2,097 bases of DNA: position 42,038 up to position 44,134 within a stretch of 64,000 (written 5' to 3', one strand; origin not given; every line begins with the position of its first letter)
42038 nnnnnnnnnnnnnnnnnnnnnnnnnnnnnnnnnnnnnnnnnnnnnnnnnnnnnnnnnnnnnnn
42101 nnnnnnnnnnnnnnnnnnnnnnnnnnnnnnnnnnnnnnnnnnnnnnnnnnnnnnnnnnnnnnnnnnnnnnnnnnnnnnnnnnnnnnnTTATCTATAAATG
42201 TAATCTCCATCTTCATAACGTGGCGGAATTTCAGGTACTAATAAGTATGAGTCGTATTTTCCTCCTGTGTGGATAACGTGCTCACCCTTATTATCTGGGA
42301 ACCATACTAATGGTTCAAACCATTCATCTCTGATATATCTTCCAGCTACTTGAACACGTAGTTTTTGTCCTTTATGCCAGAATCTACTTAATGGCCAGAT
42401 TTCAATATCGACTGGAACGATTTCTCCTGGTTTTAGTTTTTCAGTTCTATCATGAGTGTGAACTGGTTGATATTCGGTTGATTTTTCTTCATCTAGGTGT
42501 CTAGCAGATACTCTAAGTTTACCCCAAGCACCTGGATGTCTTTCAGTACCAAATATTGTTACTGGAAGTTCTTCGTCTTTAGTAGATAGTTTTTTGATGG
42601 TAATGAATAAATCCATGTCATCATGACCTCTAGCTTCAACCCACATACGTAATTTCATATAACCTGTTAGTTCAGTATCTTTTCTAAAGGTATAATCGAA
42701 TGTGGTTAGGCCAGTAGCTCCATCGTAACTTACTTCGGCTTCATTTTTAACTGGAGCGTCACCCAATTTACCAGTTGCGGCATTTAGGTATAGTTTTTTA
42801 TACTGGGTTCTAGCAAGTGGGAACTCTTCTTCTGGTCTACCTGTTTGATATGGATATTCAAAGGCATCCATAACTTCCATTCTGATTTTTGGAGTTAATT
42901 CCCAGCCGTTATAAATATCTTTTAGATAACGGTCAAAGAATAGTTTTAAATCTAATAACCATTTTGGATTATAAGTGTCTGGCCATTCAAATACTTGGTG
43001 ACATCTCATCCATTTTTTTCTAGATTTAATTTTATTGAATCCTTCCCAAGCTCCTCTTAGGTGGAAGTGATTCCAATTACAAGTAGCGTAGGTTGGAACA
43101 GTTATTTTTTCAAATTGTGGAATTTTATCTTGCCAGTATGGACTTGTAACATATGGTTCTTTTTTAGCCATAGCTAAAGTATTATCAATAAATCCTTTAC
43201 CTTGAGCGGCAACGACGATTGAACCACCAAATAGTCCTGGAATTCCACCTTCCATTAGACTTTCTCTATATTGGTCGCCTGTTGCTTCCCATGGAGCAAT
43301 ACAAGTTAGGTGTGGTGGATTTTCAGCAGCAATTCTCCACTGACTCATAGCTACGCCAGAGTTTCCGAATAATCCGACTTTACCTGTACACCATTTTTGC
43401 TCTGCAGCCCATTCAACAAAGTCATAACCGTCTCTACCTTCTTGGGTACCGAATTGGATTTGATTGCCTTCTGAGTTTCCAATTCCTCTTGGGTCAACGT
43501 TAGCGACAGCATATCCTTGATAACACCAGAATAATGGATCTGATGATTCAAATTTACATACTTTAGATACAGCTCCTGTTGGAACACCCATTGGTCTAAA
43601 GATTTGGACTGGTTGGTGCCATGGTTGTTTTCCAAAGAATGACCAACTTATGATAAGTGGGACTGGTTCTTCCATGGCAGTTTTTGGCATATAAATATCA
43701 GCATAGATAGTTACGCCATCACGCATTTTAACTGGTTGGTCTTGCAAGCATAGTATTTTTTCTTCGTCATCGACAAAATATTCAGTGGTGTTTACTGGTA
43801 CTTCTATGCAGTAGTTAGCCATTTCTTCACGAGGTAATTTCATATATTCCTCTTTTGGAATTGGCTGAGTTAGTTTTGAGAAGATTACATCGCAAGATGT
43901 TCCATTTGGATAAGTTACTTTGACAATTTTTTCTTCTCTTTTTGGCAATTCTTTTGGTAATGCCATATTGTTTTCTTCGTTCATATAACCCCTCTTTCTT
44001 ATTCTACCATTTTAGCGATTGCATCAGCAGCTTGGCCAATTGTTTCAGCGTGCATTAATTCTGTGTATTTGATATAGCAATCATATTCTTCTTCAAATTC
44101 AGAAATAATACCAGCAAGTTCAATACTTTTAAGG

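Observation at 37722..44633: Operon linking a carrier protein, a CocE/NonD serine hydrolase, Ptb-Buk and transporters, divergent from acpS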

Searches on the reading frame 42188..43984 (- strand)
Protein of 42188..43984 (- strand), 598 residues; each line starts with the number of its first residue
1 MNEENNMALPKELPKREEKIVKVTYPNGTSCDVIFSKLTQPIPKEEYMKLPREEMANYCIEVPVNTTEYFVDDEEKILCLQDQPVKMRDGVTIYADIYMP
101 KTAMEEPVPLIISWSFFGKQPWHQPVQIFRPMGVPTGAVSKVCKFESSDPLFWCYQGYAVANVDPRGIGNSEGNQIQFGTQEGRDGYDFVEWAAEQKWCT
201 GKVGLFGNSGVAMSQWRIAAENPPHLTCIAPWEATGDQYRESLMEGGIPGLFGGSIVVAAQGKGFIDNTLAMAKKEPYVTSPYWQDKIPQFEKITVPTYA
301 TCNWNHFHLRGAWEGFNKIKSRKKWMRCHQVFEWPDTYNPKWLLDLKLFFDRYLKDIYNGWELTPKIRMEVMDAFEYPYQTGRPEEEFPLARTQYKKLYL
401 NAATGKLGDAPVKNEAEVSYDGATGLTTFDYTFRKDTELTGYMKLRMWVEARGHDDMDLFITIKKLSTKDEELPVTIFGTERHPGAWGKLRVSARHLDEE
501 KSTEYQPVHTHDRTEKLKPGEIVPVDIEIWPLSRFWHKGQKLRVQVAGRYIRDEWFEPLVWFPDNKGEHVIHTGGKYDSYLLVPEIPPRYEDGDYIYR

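Call 3: search_protein_families(library=pfam, proteins=[window:42188-43984:-], max_evalue=0.01)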
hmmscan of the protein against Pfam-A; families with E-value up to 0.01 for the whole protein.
window:42188-43984:- (598 aa): 2 families
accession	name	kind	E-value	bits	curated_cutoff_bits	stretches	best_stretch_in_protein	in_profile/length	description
PF08530.16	PepX_C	-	7.9e-34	117.9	22.5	1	359-581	1-216/217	X-Pro dipeptidyl-peptidase C-terminal non-catalytic domain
PF02129.25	Peptidase_S15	-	3e-32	112.8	23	1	89-250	1-144/262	X-Pro dipeptidyl-peptidase (S15 family)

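Call 4: search_protein_families(library=ncbifam, proteins=[window:42188-43984:-], max_evalue=0.01)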
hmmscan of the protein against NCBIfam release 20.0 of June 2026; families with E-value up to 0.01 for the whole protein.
window:42188-43984:- (598 aa): 1 family
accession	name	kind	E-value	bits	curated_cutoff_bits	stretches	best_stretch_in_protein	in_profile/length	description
TIGR00976.1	CocE_NonD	subfamily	2.3e-55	188.7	66.3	2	85-247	1-143/550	CocE/NonD family hydrolase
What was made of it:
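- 42188..43984 (-): CocE/NonD-family serine hydrolase or acyltransferase, 598 aa. Proposed acyl-enzyme former that hands the acyl group to holo-ACP. TIGR00976 at 188.7 bits; Peptidase_S15 plus PepX_C (calls 3, 4).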

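Call 7: find_homologous_proteins(query=window:42188-43984:-, max_evalue=1e-10)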
Query window:42188-43984:- (598 aa): 3779 proteins with E <= 1e-10 among 7444 candidates; the best 120 are listed.
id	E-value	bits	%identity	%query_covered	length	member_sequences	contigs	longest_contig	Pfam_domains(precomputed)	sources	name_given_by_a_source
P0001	0.0e+0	1422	98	100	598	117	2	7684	PF02129.25,PF08530.17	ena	-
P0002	0.0e+0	1280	86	99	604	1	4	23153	PF02129.25,PF08530.17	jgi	-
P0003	0.0e+0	1269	86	99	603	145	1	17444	PF02129.25,PF08530.17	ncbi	-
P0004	0.0e+0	1264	87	98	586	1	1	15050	PF02129.25,PF08530.17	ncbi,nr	ncbi:MAG: CocE/NonD family hydrolase [Firmicutes bacterium]|nr:CocE/NonD family hydrolase [Bacillota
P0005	0.0e+0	1259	85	99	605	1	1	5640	PF02129.25,PF08530.17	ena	-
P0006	0.0e+0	1259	84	99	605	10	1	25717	PF02129.25,PF08530.17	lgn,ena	-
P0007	0.0e+0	1258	85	99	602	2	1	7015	PF02129.25,PF08530.17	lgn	-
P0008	0.0e+0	1257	85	99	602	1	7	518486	PF02129.25,PF08530.17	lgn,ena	-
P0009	0.0e+0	1257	85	99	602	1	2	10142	PF02129.25,PF08530.17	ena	-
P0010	0.0e+0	1256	85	99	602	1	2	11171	PF02129.25,PF08530.17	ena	-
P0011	0.0e+0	1255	85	99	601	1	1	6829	PF02129.25,PF08530.17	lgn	-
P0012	0.0e+0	1253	84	99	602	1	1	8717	PF02129.25,PF08530.17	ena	-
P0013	0.0e+0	1252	84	99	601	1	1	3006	PF02129.25,PF08530.17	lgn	-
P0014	0.0e+0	1250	84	99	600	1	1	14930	PF02129.25,PF08530.17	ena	-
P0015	0.0e+0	1245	85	99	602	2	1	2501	PF02129.25,PF08530.17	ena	-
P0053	2.6e-238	811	59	97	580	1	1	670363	PF02129.25,PF08530.17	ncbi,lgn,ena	-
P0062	3.9e-236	803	62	92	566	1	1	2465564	PF02129.25,PF08530.17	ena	-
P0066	4.9e-235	800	60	97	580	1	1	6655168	PF02129.25,PF08530.17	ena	-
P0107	9.2e-230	782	58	97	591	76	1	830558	PF02129.25,PF08530.17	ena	-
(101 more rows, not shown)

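Call 8: search_solved_structures(query=window:42188-43984:-, max_evalue=0.001, show_alignments=2)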
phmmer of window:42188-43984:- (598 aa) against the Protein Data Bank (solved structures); distinct sequences matched with E-value up to 0.001: 14.
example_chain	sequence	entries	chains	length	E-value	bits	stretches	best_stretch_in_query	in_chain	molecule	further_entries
3ib3_A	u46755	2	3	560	2.4e-87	296.9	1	75-585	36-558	CocE/NonD family hydrolase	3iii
4p08_A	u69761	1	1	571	7.7e-16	60.7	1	145-244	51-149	Cocaine esterase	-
1l7r_A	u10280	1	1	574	8.1e-16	60.6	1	86-244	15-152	cocaine esterase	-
9k48_A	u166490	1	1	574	9.1e-16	60.4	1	86-244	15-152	Cocaine esterase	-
3i2f_A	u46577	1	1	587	9.2e-16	60.4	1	87-244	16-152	Cocaine esterase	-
3ida_A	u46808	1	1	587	1e-15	60.3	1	87-243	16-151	Cocaine esterase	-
3i2g_A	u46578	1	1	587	1e-15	60.3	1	87-244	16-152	Cocaine esterase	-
3pui_A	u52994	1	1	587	1.1e-15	60.1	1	85-244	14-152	Cocaine esterase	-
7f65_A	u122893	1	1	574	1.1e-15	60.1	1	145-244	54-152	Cocaine esterase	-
3i2i_A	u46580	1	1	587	1.2e-15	60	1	87-244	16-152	Cocaine esterase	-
3i2h_A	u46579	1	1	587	1.2e-15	60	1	145-243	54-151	Cocaine esterase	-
1ju3_A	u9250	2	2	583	1.4e-15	59.8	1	87-244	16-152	cocaine esterase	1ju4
3i2j_A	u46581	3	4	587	1.5e-15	59.7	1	87-244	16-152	Cocaine esterase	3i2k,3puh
1l7q_A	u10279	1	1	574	3.7e-15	58.4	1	87-244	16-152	cocaine esterase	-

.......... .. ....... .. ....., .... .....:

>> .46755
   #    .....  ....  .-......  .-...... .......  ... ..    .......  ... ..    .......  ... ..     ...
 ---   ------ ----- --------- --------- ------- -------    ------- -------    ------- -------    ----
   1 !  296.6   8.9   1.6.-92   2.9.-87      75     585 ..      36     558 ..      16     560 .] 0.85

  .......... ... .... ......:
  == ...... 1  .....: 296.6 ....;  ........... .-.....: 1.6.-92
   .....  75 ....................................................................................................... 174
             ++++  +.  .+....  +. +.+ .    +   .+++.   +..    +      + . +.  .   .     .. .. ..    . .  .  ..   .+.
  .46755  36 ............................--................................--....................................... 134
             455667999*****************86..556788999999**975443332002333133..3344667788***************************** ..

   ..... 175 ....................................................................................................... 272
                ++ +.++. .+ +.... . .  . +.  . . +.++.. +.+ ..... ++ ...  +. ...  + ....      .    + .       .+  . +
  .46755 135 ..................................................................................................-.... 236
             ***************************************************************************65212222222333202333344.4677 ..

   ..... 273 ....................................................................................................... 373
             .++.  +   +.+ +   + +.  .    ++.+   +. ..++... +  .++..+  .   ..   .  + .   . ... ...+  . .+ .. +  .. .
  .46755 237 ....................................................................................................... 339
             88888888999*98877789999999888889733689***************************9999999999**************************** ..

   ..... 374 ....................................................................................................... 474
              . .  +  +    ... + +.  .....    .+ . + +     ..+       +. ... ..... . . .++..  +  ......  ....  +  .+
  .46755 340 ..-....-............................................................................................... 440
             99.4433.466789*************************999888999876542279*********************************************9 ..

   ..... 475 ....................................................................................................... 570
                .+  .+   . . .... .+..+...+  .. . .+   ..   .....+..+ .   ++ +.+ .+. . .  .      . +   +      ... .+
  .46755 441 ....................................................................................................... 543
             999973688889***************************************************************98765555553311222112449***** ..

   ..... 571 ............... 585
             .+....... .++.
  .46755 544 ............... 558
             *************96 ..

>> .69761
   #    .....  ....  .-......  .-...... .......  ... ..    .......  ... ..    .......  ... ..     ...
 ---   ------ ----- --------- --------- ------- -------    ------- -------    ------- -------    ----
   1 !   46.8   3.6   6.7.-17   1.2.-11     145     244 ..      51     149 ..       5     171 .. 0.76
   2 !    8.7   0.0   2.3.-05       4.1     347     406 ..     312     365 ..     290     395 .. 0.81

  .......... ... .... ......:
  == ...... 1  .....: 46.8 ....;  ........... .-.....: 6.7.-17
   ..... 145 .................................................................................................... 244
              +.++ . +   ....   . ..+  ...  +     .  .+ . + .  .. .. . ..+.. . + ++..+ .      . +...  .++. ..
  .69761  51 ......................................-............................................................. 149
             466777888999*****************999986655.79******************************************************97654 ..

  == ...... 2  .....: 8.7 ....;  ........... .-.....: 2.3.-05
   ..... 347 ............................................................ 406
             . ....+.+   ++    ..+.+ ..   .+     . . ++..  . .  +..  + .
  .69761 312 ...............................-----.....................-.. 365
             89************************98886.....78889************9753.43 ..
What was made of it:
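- On CocE/NonD family hydrolase: S209 aligns with the elbow serine of 3ib3 (call 8).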

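Call 10: find_related_loci(query=A1, collection=genome_contigs, flank=10000)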
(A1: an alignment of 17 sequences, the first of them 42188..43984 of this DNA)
Query A1 (598 aa) in genome_contigs; peptide patterns used: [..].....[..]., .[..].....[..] (x = any residue, [..] = any of these).
342 stretches matched a pattern; 262 encode a relative of the query (tblastn E <= 1e-3); the best 80 are kept; 80 distinct loci.
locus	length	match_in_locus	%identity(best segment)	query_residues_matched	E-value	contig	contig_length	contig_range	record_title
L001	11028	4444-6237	98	1-598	0e+0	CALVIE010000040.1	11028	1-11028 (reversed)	MAG: uncultured Bacilli bacterium isolate BRZ_BF__bin111 genome assembly, contig: BRZ_BF__NODE_8802_length_11028_cov_15.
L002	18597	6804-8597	97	1-598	0e+0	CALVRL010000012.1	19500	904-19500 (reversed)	MAG: uncultured Bacilli bacterium isolate BRZ_N__bin116 genome assembly, contig: BRZ_N__NODE_6493_length_19500_cov_7.092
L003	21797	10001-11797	91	1-598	0e+0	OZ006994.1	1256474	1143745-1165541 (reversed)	MAG: uncultured Bacilli bacterium isolate pooled_s19794.ctg025098c_hifiasm_circ MAG genome assembly, chromosome: 1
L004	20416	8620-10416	91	1-598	0e+0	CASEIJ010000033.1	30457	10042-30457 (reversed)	uncultured Mycoplasmatota bacterium isolate SI.T10.metabat-bins.87 genome assembly, contig: SI.T10.metabat-bins.87.fa_k1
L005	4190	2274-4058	86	4-598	0e+0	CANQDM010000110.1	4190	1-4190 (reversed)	MAG: uncultured Bacilli bacterium isolate Lapin-007__bin22 genome assembly, contig: Lapin-007__NODE_10385_length_4190_co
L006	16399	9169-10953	87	4-598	0e+0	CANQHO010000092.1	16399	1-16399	MAG: uncultured Bacilli bacterium isolate Lapin-028__bin82 genome assembly, contig: Lapin-028__NODE_3959_length_16399_co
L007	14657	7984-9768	87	4-598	0e+0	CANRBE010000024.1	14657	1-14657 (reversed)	MAG: uncultured Bacilli bacterium isolate Lapin-028__bin9 genome assembly, contig: Lapin-028__NODE_4609_length_14657_cov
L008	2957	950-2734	87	4-598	0e+0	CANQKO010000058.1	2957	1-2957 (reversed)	MAG: uncultured Bacilli bacterium isolate Lapin-027__bin20 genome assembly, contig: Lapin-027__NODE_41654_length_2957_co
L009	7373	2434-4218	87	4-598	0e+0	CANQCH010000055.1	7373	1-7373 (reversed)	MAG: uncultured Bacilli bacterium isolate Lapin-004__bin116 genome assembly, contig: Lapin-004__NODE_13732_length_7373_c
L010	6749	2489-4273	86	4-598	0e+0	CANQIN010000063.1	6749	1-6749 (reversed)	MAG: uncultured Bacilli bacterium isolate Lapin-028__bin56 genome assembly, contig: Lapin-028__NODE_12375_length_6749_co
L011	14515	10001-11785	86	4-598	0e+0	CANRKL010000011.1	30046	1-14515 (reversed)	MAG: uncultured Bacilli bacterium isolate Lapin-022__bin17 genome assembly, contig: Lapin-022__NODE_1446_length_30046_co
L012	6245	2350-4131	86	5-598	0e+0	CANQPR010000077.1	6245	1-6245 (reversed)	MAG: uncultured Bacilli bacterium isolate Lapin-012__bin22 genome assembly, contig: Lapin-012__NODE_12304_length_6245_co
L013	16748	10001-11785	86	4-598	0e+0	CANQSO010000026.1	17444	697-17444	MAG: uncultured Bacilli bacterium isolate Lapin-032__bin38 genome assembly, contig: Lapin-032__NODE_4835_length_17444_co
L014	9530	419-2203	86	4-598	0e+0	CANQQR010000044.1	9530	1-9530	MAG: uncultured Bacilli bacterium isolate Lapin-008__bin6 genome assembly, contig: Lapin-008__NODE_7165_length_9530_cov_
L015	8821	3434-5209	86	7-598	0e+0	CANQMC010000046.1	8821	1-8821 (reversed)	MAG: uncultured Bacilli bacterium isolate Lapin-014__bin58 genome assembly, contig: Lapin-014__NODE_7004_length_8821_cov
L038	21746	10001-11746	60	11-598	0e+0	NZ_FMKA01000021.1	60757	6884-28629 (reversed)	Anaerobium acetethylicum strain GluBS11, whole genome shotgun sequence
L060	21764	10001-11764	57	1-597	0e+0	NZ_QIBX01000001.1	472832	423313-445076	Slackia equolifaciens strain DSM 24851 DSM24851T_contig_001, whole genome shotgun sequence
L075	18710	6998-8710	58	32-598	0e+0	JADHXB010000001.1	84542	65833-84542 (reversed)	MAG: Dehalococcoidia bacterium isolate BS750m-G42 BS-750m-C113, whole genome shotgun sequence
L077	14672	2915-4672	56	18-597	0e+0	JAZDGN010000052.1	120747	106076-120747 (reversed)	MAG: Pseudomonadota bacterium isolate MEGAHIT-group-0.269 k141_15236095, whole genome shotgun sequence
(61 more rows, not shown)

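Call 15: find_encoding_contigs(protein=P0053, flank=10000, max_places=2)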
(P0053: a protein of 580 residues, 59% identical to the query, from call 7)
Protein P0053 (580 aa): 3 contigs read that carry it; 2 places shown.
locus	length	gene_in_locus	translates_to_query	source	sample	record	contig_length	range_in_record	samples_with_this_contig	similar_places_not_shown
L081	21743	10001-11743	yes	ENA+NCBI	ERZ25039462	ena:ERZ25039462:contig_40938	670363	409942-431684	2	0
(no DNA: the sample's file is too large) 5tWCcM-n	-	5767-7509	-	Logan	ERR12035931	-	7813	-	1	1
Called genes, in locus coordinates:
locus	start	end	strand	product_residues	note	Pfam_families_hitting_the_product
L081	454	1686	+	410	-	PF07690:MFS_1, PF06779:MFS_4, PF07690:MFS_1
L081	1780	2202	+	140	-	PF19906:CGDB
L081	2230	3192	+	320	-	PF01261:AP_endonuc_2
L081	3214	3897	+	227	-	PF01144:CoA_trans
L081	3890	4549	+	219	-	PF01144:CoA_trans, PF13336:AcetylCoA_hyd_C (weak)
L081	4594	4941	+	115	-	PF05899:Cupin_3 (weak), PF07883:Cupin_2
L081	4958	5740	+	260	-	PF00106:adh_short, PF08659:KR, PF13561:adh_short_C2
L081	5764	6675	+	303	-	PF02737:3HCDH_N, PF00725:3HCDH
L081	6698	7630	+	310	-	PF04199:Cyclase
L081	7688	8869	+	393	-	PF00108:Thiolase_N, PF22691:Thiolase_C_1 (faint), PF00109:ketoacyl-synt, PF02803:Thiolase_C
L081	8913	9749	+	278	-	PF05853:BKACE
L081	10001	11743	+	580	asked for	PF02129:Peptidase_S15, PF08530:PepX_C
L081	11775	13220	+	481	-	PF00890:FAD_binding_2, PF01266:DAO, PF01494:FAD_binding_3 (faint), PF03486:HI0933_like, PF07992:Pyr_redox_2 (faint), PF12831:FAD_oxidored, PF13450:NAD_binding_8 (weak)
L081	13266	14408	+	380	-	PF13510:Fer2_4, PF10588:NADH-G_4Fe-4S_3, PF12837:Fer4_6 (weak), PF13237:Fer4_10 (weak), PF22117:Fer4_Nqo3, PF12838:Fer4_7, PF14691:Fer4_20, PF13450:NAD_binding_8, +7 more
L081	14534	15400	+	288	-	PF07992:Pyr_redox_2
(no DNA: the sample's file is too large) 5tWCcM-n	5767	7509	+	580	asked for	PF02129:Peptidase_S15, PF08530:PepX_C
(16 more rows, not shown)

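Call 16: find_encoding_contigs(protein=P0066, flank=10000, max_places=1)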
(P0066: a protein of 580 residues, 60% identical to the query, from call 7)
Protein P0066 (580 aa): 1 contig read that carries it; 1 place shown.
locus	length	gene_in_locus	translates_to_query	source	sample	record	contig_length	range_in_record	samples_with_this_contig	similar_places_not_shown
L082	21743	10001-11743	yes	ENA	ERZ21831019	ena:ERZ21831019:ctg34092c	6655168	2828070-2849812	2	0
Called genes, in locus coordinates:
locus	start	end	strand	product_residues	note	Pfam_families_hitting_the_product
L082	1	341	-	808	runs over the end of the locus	PF00165:HTH_AraC (faint), PF12833:HTH_18, PF01229:Glyco_hydro_39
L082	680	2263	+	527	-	PF01547:SBP_bac_1, PF12010:DUF3502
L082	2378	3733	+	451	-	PF00528:BPD_transp_1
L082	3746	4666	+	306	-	PF00528:BPD_transp_1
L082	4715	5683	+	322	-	PF03358:FMN_red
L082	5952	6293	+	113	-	PF07366:SnoaL, PF12680:SnoaL_2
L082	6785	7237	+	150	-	PF19906:CGDB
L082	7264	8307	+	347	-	PF01261:AP_endonuc_2 (weak)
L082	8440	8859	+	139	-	PF19906:CGDB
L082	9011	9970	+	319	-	PF01261:AP_endonuc_2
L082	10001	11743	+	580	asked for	PF02129:Peptidase_S15, PF08530:PepX_C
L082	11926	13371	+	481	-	PF00890:FAD_binding_2, PF01266:DAO, PF01494:FAD_binding_3 (faint), PF01946:Thi4 (faint), PF03486:HI0933_like, PF07992:Pyr_redox_2 (faint), PF12831:FAD_oxidored, PF13450:NAD_binding_8 (faint)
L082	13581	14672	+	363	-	PF00871:Acetate_kinase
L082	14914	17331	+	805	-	PF02311:AraC_binding (weak), PF07883:Cupin_2, PF00165:HTH_AraC (faint), PF12833:HTH_18, PF01229:Glyco_hydro_39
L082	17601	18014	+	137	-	PF19906:CGDB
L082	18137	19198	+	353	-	PF01408:GFO_IDH_MocA, PF02629:CoA_binding (faint), PF02894:GFO_IDH_MocA_C, PF22725:GFO_IDH_MocA_C3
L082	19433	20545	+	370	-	PF01408:GFO_IDH_MocA, PF22725:GFO_IDH_MocA_C3, PF02894:GFO_IDH_MocA_C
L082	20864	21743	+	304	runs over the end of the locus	PF01261:AP_endonuc_2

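Call 17: find_encoding_contigs(protein=P0062, flank=10000, max_places=1)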
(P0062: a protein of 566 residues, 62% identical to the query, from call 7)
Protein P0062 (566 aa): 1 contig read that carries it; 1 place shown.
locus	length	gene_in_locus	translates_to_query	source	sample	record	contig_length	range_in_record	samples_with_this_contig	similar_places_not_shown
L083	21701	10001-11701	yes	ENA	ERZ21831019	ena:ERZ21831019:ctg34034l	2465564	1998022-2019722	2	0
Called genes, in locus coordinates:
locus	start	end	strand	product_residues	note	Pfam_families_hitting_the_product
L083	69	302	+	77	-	-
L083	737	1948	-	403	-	PF07044:DUF1329, PF17131:TP_0789-like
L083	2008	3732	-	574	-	PF06980:DUF1302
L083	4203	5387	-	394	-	PF00365:PFK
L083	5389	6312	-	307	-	PF01791:DeoC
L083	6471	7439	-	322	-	PF00480:ROK, PF01869:BcrAD_BadFG (faint)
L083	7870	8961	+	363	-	PF01408:GFO_IDH_MocA, PF02894:GFO_IDH_MocA_C, PF22725:GFO_IDH_MocA_C3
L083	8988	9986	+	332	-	PF01261:AP_endonuc_2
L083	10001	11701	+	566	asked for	PF02129:Peptidase_S15, PF08530:PepX_C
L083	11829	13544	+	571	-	PF00672:HAMP, PF00015:MCPsignal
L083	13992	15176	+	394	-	PF00112:Peptidase_C1, PF13529:Peptidase_C39_2 (faint)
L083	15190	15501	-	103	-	PF05016:ParE_toxin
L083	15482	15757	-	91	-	PF02604:PhdYeFM_antitox (faint)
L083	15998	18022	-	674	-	PF00724:Oxidored_FMN, PF00977:His_biosynth (weak), PF07992:Pyr_redox_2 (weak), PF00890:FAD_binding_2 (weak), PF07992:Pyr_redox_2, PF12831:FAD_oxidored, PF13738:Pyr_redox_3, PF00070:Pyr_redox, +3 more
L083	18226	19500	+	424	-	PF01706:FliG_C (faint), PF03448:MgtE_N, PF14841:FliG_M (faint), PF00571:CBS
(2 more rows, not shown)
